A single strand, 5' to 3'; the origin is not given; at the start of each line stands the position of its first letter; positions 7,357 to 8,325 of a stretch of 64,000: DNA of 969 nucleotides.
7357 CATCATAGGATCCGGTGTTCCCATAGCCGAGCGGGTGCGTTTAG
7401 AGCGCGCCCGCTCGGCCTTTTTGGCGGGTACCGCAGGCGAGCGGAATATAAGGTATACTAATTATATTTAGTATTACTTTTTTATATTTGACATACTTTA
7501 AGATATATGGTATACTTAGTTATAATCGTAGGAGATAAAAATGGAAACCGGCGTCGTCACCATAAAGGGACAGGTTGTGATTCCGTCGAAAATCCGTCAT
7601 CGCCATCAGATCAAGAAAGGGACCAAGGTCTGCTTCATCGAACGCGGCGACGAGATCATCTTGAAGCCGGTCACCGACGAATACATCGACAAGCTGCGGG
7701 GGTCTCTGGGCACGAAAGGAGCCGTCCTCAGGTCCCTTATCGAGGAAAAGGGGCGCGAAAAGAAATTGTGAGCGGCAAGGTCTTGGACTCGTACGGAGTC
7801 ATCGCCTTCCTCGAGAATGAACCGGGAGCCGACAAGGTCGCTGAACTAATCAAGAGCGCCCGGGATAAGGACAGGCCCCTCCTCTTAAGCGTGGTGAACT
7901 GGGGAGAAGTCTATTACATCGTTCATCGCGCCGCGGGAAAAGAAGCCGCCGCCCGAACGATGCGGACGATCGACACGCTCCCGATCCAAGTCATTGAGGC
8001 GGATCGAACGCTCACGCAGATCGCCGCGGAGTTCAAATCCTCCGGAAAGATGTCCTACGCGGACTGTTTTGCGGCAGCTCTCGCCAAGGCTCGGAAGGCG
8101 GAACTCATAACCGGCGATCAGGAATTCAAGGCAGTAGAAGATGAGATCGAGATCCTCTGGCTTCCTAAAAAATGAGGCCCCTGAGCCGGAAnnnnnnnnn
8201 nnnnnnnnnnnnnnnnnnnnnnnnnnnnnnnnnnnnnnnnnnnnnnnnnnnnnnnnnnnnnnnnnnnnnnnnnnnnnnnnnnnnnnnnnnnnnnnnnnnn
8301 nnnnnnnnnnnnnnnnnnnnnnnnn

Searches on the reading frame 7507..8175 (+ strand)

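Call 79: search_protein_families(library=pfam, proteins=[window:7507-8175:+], max_evalue=0.0001)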
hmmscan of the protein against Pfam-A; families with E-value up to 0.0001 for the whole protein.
window:7507-8175:+ (222 aa): 1 family
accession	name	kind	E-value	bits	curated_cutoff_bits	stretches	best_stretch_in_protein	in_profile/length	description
PF01850.27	PIN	-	2.6e-16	60.7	23.6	1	92-211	2-118/120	PIN domain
